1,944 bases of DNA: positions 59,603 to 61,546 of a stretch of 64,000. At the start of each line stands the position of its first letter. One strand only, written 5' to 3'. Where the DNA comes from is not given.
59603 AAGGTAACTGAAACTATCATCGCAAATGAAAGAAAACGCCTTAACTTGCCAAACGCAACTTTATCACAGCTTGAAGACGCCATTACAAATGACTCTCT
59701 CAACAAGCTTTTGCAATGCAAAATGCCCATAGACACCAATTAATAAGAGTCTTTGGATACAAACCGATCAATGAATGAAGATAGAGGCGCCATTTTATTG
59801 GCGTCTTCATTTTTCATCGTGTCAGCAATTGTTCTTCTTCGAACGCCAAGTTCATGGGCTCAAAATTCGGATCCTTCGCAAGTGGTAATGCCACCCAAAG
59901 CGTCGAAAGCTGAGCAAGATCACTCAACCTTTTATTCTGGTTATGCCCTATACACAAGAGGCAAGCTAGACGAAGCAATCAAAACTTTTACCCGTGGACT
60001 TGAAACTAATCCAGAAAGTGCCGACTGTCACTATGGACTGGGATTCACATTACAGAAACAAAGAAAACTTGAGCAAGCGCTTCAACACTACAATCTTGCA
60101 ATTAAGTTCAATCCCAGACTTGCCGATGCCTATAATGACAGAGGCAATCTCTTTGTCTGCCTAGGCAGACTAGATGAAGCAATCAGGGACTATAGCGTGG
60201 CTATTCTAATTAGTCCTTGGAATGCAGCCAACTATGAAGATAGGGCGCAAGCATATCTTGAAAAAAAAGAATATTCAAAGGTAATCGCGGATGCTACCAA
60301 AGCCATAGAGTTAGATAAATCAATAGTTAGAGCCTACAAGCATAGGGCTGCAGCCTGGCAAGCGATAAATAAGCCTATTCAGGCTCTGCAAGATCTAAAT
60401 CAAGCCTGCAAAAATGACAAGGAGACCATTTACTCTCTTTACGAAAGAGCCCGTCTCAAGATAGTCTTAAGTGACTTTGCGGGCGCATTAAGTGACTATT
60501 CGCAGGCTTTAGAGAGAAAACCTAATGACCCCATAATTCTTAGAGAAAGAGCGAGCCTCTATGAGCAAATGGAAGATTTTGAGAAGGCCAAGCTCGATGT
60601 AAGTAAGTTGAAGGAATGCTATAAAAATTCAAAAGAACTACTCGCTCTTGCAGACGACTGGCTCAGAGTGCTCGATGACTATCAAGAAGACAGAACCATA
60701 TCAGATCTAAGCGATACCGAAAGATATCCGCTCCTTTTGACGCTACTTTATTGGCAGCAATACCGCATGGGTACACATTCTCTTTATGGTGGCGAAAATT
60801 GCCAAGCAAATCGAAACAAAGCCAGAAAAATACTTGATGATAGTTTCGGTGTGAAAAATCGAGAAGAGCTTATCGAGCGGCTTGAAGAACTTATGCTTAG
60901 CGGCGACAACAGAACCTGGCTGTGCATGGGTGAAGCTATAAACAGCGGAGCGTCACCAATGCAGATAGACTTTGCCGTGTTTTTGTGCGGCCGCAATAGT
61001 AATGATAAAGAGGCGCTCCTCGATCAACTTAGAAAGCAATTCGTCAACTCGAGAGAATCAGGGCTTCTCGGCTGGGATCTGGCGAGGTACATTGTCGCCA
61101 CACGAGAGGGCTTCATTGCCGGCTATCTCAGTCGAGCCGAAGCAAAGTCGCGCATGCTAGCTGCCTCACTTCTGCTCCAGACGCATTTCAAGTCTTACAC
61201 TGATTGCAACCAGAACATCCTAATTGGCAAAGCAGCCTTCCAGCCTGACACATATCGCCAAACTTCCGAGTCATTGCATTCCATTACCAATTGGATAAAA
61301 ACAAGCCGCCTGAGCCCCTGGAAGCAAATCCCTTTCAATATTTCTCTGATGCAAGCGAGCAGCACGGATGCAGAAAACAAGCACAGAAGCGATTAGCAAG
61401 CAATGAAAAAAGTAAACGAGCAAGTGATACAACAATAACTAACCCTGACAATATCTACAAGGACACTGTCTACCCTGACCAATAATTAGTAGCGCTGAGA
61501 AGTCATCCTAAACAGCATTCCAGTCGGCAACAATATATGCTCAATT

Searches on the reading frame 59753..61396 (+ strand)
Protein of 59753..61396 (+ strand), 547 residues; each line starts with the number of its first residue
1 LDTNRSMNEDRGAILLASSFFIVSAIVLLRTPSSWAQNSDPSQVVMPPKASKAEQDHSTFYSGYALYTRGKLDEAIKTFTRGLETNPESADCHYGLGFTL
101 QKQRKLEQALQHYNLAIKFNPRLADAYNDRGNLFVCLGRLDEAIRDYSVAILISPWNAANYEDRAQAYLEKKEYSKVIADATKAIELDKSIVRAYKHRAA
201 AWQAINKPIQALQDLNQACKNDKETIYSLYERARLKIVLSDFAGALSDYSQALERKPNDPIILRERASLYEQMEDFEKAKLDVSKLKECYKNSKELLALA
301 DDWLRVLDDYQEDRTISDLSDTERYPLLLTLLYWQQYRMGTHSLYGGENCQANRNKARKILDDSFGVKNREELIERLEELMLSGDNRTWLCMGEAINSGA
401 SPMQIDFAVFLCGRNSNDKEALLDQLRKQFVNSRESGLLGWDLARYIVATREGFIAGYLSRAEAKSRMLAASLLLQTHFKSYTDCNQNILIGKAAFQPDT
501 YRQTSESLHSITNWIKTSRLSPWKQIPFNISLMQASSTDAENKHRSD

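Call 58: search_protein_families(library=pfam, proteins=[window:59753-61396:+], max_evalue=0.0001)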
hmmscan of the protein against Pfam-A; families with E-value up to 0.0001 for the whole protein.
window:59753-61396:+ (547 aa): 12 families
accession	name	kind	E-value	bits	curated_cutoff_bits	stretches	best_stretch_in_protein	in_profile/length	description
PF00515.34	TPR_1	-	4e-32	109.2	27.8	1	90-122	1-33/34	Tetratricopeptide repeat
PF13414.12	TPR_11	-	2.2e-27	94.9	26.8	2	63-103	1-41/42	TPR repeat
PF07719.23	TPR_2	-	8e-27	91.5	27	0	90-122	1-33/34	Tetratricopeptide repeat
PF06889.16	DUF1266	-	3.7e-20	73.3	27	1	361-528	2-175/175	Protein of unknown function (DUF1266)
PF13431.12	TPR_17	-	1.6e-16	59.5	24.4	0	79-111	2-34/34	Tetratricopeptide repeat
PF13371.12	TPR_9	-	3e-14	53.2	35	1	100-163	5-61/73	Tetratricopeptide repeat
PF14559.12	TPR_19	-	5.2e-14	52.8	25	1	68-122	3-57/68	Tetratricopeptide repeat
PF13432.12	TPR_16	-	5.9e-14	52.6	32.7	1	63-121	4-62/65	Tetratricopeptide repeat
PF13181.12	TPR_8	-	7.5e-13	48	25.7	0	90-121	1-32/34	Tetratricopeptide repeat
PF13428.12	TPR_14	-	4.5e-12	45.8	23.5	0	63-97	8-42/44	Tetratricopeptide repeat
PF13424.12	TPR_12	-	2.6e-09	37.6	30.1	0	63-118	10-73/77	Tetratricopeptide repeat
PF12895.13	ANAPC3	-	9.1e-06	26.3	27.2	1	51-113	18-79/82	Anaphase-promoting complex, cyclosome, subunit 3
